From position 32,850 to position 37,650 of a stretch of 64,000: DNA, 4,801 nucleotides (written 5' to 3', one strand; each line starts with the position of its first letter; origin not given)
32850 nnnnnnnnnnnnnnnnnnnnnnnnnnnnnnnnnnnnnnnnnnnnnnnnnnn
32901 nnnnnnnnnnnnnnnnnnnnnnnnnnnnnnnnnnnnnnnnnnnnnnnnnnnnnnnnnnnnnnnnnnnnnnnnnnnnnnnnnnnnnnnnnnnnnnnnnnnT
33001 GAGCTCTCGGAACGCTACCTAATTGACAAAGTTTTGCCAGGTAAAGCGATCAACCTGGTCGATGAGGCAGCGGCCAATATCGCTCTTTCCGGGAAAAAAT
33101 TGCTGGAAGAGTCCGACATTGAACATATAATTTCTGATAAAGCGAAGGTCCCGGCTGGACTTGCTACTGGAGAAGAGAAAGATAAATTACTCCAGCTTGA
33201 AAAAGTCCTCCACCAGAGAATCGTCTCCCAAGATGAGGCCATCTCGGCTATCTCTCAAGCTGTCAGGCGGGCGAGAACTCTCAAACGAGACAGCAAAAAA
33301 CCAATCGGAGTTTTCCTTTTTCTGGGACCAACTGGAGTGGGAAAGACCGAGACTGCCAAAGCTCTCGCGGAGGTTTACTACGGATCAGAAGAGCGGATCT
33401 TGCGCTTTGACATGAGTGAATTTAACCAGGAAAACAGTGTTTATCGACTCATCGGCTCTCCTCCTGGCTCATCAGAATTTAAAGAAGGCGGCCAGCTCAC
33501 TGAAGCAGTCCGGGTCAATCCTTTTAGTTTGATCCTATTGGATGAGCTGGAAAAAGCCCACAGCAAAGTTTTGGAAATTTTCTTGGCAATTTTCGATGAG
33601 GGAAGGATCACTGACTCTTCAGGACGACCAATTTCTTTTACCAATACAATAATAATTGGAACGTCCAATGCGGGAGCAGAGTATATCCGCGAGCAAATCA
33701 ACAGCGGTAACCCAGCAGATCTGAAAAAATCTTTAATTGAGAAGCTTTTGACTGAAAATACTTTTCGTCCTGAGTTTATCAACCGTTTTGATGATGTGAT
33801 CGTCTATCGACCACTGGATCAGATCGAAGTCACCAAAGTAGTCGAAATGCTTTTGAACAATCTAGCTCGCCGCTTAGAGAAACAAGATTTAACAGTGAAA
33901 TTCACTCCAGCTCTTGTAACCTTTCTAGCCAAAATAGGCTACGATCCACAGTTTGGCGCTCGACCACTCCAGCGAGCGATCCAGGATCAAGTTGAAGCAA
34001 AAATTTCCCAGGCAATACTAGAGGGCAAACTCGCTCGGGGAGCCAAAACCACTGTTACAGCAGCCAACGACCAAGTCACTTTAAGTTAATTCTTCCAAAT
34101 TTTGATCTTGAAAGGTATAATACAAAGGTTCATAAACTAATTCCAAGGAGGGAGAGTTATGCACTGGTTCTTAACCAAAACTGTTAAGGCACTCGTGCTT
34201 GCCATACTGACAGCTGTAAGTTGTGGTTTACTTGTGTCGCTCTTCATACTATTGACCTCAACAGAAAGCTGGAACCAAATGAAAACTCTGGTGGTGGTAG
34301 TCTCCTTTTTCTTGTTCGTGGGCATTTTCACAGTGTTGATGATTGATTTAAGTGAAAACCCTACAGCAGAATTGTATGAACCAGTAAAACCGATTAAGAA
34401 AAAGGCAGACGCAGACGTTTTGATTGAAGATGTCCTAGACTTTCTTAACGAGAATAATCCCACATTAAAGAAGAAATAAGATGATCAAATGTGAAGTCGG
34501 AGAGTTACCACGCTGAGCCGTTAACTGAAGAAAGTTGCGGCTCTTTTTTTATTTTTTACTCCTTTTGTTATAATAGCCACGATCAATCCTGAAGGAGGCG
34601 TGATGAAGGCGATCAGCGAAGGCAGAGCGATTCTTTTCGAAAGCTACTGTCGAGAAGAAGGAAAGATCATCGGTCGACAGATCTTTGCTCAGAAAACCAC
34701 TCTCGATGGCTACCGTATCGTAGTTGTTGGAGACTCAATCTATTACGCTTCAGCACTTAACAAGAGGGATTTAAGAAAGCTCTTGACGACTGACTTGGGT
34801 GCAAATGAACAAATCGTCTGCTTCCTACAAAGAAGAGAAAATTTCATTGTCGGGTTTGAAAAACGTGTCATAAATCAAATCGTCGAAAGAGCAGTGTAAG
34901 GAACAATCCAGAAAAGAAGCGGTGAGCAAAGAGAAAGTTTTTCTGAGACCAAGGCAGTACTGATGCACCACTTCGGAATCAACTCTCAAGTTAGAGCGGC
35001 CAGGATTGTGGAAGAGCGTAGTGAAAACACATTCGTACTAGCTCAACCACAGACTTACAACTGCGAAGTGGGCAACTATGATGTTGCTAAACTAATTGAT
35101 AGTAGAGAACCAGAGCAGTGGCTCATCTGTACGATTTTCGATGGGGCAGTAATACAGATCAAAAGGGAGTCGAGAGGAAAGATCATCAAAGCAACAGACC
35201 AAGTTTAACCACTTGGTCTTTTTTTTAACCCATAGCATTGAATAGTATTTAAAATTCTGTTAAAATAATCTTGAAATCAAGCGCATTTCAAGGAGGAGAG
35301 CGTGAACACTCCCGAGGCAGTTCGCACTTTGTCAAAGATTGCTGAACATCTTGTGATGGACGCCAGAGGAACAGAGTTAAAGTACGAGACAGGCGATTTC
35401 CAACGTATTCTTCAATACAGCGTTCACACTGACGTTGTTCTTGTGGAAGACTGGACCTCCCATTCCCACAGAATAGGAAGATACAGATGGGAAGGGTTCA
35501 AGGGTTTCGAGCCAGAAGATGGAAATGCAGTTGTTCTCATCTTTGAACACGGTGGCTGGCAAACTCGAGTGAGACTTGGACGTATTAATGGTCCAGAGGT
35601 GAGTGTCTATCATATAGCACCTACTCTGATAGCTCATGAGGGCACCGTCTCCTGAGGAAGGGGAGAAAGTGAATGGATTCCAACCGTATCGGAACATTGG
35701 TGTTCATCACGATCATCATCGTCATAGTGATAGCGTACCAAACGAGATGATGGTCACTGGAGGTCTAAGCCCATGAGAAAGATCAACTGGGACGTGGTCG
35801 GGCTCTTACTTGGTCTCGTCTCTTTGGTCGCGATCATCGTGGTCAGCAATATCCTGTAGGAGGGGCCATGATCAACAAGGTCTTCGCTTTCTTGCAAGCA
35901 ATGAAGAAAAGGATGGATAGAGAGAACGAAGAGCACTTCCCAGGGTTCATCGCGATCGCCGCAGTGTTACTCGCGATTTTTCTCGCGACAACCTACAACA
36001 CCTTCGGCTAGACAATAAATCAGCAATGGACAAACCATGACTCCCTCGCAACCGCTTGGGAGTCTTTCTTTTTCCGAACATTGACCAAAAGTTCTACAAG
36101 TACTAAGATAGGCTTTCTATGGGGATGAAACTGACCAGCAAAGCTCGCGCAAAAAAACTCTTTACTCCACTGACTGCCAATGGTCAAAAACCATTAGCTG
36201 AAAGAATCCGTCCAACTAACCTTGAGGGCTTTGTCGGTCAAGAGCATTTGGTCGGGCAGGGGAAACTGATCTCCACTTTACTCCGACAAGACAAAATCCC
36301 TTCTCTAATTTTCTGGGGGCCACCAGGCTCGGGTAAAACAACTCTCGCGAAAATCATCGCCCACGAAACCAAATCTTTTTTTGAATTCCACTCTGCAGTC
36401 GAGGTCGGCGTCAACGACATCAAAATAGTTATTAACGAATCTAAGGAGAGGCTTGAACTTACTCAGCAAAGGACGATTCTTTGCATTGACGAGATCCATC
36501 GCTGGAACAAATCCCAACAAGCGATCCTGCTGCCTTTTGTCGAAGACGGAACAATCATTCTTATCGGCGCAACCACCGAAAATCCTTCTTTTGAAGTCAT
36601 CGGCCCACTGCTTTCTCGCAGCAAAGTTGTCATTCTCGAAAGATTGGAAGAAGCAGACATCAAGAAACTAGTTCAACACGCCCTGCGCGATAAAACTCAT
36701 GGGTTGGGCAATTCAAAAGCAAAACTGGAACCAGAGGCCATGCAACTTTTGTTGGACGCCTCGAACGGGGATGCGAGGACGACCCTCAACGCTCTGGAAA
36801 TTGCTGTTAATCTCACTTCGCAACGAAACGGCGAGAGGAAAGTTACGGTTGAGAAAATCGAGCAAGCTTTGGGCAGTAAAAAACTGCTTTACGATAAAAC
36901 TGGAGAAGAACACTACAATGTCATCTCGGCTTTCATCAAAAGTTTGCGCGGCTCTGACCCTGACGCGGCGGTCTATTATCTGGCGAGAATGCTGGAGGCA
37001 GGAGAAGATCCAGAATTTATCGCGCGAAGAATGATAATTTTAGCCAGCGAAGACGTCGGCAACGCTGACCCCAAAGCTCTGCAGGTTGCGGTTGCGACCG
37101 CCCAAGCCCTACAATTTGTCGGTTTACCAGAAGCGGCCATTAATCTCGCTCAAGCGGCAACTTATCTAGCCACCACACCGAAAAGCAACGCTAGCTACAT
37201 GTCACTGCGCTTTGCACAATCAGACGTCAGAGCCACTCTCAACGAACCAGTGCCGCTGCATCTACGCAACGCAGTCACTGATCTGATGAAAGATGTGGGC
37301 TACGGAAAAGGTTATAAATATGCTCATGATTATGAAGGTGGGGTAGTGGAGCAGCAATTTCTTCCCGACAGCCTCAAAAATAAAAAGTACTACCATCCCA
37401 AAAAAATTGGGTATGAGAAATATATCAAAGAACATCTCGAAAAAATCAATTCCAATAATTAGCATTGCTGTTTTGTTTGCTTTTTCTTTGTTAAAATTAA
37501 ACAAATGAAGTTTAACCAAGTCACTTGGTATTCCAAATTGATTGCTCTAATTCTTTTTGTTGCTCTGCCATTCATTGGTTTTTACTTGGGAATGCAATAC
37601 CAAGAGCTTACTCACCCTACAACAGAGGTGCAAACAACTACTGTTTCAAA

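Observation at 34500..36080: Islet of six small ORFs including three consecutive 25-47-aa single-TM peptides, each with its own RBS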

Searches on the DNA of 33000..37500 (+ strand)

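Call 8: search_rna_families(source=window, start=33000, end=37500, threshold=evalue, max_evalue=1)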
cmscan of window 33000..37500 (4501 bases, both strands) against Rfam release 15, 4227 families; matches with E-value up to 1: 0.
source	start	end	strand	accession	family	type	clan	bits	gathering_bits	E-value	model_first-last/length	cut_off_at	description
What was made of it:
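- No Rfam sRNA (call 8).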

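Call 67: search_dna_similar(query=window:34540-36080:+, collection=phages, mode=distant, max_evalue=0.01)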
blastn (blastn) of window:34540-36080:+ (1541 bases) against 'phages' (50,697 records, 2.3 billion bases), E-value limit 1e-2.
No match.

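Call 68: search_dna_similar(query=window:34540-36080:+, collection=plasmids, mode=distant, max_evalue=0.01)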
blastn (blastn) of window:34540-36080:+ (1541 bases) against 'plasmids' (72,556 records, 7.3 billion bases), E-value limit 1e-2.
No match.
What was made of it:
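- No DNA match in 50,697 phage or 72,556 plasmid records (calls 67, 68).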

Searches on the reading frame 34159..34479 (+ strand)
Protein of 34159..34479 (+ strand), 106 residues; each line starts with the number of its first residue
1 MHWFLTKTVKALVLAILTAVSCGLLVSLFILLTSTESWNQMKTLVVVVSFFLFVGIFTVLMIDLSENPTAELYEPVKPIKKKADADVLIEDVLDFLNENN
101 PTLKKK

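Call 3: search_protein_families(library=pfam, proteins=[window:34159-34479:+], max_evalue=1)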
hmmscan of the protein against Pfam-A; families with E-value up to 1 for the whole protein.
window:34159-34479:+ (106 aa): 7 families
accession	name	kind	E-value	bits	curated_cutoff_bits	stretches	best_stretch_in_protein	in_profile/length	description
PF05814.16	Ac76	-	0.002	18.5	22.5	1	22-100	7-81/83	Orf76 (Ac76)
PF10655.14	DUF2482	-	0.022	15.8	25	1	62-99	12-49/97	Hypothetical protein of unknown function (DUF2482)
PF10457.14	MENTAL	-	0.11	12.7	22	1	8-52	73-118/176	Cholesterol-capturing domain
PF20237.3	DUF6594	-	0.23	11.8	30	1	6-60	167-218/238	Family of unknown function (DUF6594)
PF01737.22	Ycf9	-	0.25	11.7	22.3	1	12-59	4-51/58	YCF9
PF12393.13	Dr_adhesin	-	0.31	11.8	25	1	14-27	4-17/21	Dr family adhesin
PF12794.12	MscS_TM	-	0.59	9.4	28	1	7-61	42-97/339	Mechanosensitive ion channel inner membrane domain 1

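Call 4: search_protein_families(library=phrogs, proteins=[window:34159-34479:+], max_evalue=1)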
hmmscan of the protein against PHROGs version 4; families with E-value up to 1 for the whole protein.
window:34159-34479:+ (106 aa): 2 families
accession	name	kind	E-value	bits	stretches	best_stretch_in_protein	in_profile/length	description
phrog_1379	-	unknown function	0.055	14.5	1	11-66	34-88/117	-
phrog_944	-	moron, auxiliary metabolic gene and host takeover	0.18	12.5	1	9-65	128-184/235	membrane protein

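Call 56: search_protein_families(library=padloc, proteins=[window:34159-34479:+], max_evalue=1)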
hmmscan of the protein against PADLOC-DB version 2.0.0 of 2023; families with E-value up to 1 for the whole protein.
window:34159-34479:+ (106 aa): 3 families
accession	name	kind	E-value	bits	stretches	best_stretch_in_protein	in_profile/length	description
PDLC01947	CARF8--CARF_TM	-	0.0053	14.3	1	7-60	1-53/248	-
PDLC00700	Effector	-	0.023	12.7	1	10-69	26-85/173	2TM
PDLC03795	RTasSLATT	-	0.31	8.6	1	11-65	30-85/183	DRT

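Call 57: search_protein_families(library=ncbifam, proteins=[window:34159-34479:+], max_evalue=1)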
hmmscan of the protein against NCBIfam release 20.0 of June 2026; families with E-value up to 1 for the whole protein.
window:34159-34479:+ (106 aa): 4 families
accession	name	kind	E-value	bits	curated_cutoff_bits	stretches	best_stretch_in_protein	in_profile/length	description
NF050053.1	CapPschTportKpsM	equivalog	0.004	17.1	300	1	40-80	61-101/257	capsule polysaccharide transporter KpsM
NF041560.1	T6SS_Burk_ExIF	subfamily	0.043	13.5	90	1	13-76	135-198/234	putative type VI secretion system effector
NF042915.1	MAB_1171c_fam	subfamily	0.15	11.1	100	1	4-64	56-115/362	MAB_1171c family putative transporter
TIGR03043.1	PS_II_psbZ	equivalog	0.59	10.1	39.95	0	12-49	4-41/58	photosystem II reaction center protein PsbZ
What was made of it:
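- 34159..34479 (+): p106: 106-aa protein with 2 TM helices and an acidic tail. It is the left flank, not part of the variable segment. No family hit (calls 3, 56, 57).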

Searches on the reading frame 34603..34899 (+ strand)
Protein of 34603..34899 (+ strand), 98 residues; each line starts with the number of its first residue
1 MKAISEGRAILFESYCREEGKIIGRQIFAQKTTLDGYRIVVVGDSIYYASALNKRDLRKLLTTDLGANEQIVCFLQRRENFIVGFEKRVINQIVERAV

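Call 3: search_protein_families(library=pfam, proteins=[window:34603-34899:+], max_evalue=1)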
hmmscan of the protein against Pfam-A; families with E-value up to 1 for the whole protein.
window:34603-34899:+ (98 aa): 1 family
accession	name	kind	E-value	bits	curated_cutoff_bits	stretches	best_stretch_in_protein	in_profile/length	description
PF01023.25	S_100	-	0.032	14.3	22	1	51-66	24-39/45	S-100/ICaBP type calcium binding domain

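Call 4: search_protein_families(library=phrogs, proteins=[window:34603-34899:+], max_evalue=1)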
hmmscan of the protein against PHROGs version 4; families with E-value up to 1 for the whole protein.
window:34603-34899:+ (98 aa): 0 families

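Call 17: find_homologous_proteins(query=window:34603-34899:+, max_evalue=0.01)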
Query window:34603-34899:+ (98 aa): 1 proteins with E <= 0.01 among 2 candidates.
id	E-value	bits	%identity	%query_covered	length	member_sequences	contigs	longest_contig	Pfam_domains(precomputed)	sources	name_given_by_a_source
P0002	7.6e-56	204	100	100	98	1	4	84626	-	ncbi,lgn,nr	ncbi:MAG TPA: hypothetical protein VLE47_00455 [Candidatus Saccharimonadales bacterium]|nr:hypotheti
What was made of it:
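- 34603..34899 (+): p98: orphan 98-aa soluble protein, net charge +4. Only a self hit among 5.8 bn proteins (call 17).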

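Call 56: search_protein_families(library=padloc, proteins=[window:34603-34899:+], max_evalue=1)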
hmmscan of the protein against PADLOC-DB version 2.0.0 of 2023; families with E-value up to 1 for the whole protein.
window:34603-34899:+ (98 aa): 0 families

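Call 57: search_protein_families(library=ncbifam, proteins=[window:34603-34899:+], max_evalue=1)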
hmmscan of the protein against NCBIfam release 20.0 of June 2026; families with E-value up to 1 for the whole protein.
window:34603-34899:+ (98 aa): 0 families

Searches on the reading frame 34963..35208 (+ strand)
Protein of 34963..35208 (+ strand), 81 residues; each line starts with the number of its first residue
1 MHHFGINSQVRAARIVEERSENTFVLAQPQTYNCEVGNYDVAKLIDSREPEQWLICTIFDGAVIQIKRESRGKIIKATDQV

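Call 3: search_protein_families(library=pfam, proteins=[window:34963-35208:+], max_evalue=1)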
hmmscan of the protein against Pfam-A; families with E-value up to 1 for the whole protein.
window:34963-35208:+ (81 aa): 0 families

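Call 4: search_protein_families(library=phrogs, proteins=[window:34963-35208:+], max_evalue=1)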
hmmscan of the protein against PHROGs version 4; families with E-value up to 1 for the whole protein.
window:34963-35208:+ (81 aa): 1 family
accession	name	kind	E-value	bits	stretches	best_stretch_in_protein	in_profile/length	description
phrog_22850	-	unknown function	0.22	11.9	1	20-46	121-147/197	-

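Call 56: search_protein_families(library=padloc, proteins=[window:34963-35208:+], max_evalue=1)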
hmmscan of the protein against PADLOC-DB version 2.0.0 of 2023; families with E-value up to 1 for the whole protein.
window:34963-35208:+ (81 aa): 0 families

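Call 57: search_protein_families(library=ncbifam, proteins=[window:34963-35208:+], max_evalue=1)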
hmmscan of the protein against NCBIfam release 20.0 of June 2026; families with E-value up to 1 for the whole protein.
window:34963-35208:+ (81 aa): 0 families
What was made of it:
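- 34963..35208 (+): p81: orphan 81-aa soluble protein. No family hit (calls 3, 4, 56, 57).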
